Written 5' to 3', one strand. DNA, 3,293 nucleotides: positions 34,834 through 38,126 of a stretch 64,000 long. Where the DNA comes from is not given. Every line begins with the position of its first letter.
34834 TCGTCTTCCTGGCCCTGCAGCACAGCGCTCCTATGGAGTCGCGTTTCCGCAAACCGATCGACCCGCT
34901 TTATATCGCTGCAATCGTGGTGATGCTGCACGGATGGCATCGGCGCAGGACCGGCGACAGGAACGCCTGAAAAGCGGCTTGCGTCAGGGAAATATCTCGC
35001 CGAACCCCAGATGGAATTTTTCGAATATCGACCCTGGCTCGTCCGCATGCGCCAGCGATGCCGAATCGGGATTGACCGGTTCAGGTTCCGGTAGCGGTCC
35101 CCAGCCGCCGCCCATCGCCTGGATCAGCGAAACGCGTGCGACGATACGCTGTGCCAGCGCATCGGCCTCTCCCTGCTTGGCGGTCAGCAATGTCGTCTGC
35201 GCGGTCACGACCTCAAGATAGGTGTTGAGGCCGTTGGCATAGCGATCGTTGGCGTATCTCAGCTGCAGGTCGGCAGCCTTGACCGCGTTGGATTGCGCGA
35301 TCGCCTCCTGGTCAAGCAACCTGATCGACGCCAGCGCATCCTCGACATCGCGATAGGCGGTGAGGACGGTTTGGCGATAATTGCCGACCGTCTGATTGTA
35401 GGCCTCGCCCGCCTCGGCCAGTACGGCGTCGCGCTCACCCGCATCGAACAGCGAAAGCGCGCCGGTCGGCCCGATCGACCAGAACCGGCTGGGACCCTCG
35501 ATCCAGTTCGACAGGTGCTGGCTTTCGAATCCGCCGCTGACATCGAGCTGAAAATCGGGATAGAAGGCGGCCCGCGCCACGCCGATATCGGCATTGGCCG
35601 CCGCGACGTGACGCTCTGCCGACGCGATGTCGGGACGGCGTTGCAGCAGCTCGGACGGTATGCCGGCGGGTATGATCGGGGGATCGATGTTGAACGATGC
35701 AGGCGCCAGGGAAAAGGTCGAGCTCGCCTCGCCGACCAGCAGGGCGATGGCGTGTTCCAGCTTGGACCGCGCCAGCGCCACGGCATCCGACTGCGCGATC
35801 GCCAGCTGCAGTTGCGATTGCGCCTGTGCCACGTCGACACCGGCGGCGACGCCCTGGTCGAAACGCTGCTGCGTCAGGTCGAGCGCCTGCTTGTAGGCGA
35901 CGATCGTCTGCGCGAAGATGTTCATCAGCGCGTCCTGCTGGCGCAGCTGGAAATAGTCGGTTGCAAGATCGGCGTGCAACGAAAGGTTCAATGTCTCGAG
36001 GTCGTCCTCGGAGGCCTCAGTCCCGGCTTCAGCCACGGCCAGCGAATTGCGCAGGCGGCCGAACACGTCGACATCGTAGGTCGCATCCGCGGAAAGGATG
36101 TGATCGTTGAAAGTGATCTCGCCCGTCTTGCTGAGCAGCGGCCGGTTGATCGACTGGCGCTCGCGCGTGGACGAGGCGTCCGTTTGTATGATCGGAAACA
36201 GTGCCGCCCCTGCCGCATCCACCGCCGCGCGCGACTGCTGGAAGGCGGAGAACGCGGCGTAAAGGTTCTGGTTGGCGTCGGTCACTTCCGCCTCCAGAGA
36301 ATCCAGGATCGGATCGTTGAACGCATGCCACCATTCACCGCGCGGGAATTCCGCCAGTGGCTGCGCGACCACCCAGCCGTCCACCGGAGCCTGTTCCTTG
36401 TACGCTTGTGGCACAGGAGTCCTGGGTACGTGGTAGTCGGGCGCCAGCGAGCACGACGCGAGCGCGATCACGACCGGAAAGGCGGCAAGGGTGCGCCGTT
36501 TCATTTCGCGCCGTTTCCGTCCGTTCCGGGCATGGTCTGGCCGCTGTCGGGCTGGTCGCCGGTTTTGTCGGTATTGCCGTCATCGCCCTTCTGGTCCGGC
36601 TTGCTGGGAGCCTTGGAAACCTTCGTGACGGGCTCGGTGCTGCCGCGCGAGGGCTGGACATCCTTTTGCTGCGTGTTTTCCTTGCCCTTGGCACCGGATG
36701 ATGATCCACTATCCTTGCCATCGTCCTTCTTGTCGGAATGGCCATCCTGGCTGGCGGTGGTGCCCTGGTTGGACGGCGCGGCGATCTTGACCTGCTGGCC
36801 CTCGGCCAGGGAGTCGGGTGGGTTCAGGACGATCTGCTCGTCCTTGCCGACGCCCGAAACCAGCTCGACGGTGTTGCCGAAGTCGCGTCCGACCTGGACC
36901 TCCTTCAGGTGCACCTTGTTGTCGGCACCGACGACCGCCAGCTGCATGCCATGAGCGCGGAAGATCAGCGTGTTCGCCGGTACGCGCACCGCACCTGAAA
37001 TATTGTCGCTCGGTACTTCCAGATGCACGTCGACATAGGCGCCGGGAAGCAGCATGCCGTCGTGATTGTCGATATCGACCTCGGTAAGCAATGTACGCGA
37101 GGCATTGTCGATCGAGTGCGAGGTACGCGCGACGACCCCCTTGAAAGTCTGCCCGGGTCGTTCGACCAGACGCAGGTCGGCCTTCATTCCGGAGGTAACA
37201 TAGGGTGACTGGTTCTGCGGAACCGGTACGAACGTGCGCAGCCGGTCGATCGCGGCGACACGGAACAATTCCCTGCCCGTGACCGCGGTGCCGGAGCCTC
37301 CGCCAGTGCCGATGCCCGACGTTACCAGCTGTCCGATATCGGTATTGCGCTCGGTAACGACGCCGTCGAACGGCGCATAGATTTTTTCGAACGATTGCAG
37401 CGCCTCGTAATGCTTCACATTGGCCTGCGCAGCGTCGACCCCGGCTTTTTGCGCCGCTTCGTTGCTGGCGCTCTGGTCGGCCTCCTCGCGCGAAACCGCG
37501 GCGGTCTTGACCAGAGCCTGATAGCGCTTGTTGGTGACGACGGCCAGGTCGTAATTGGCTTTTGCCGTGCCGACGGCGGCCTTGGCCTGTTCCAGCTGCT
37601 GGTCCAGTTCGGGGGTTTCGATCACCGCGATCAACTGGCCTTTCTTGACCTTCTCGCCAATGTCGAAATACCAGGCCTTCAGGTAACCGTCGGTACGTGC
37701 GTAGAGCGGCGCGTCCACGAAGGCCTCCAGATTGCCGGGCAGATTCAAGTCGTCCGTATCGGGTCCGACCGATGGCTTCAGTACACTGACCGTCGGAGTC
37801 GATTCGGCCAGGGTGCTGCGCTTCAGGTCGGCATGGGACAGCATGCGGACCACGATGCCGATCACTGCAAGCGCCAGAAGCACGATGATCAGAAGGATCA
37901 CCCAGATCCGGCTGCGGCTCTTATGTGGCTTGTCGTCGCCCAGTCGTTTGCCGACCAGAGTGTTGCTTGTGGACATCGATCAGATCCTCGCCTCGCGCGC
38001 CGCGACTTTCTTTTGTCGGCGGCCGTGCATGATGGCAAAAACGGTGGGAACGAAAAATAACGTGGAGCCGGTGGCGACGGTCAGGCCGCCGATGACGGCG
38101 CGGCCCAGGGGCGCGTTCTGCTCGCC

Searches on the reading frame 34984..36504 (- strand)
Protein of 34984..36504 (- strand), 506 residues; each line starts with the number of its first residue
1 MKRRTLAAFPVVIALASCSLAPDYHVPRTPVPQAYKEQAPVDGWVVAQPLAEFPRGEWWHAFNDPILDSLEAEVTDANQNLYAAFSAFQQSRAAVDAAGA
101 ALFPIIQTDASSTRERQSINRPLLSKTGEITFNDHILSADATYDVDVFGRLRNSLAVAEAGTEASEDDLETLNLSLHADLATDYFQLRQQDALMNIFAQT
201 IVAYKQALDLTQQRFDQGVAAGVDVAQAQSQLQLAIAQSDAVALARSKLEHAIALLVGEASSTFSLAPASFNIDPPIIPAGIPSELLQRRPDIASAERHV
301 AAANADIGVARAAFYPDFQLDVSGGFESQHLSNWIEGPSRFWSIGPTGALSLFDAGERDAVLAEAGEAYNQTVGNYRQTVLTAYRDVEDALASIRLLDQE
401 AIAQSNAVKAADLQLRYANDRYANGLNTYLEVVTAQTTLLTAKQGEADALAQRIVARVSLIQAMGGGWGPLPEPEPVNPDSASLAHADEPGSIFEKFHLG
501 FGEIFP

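Call 83: search_protein_families(library=pfam, proteins=[window:34984-36504:-], max_evalue=0.000001)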
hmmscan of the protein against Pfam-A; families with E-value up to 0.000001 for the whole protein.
window:34984-36504:- (506 aa): 1 family
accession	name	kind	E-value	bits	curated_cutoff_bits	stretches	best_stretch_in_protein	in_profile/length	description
PF02321.23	OEP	-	8.7e-39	133.7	22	2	285-465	7-187/187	Outer membrane efflux protein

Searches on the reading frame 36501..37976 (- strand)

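Call 83: search_protein_families(library=pfam, proteins=[window:36501-37976:-], max_evalue=0.000001)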
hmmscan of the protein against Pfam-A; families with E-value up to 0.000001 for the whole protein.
window:36501-37976:- (491 aa): 2 families
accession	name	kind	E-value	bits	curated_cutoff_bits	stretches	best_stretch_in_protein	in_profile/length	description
PF16576.10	HlyD_D23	-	6.3e-22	78.4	30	1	92-315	23-214/214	Barrel-sandwich domain of CusB or HlyD membrane-fusion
PF13437.12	HlyD_3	-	5.3e-11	43.6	22.2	1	198-312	1-106/106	HlyD family secretion protein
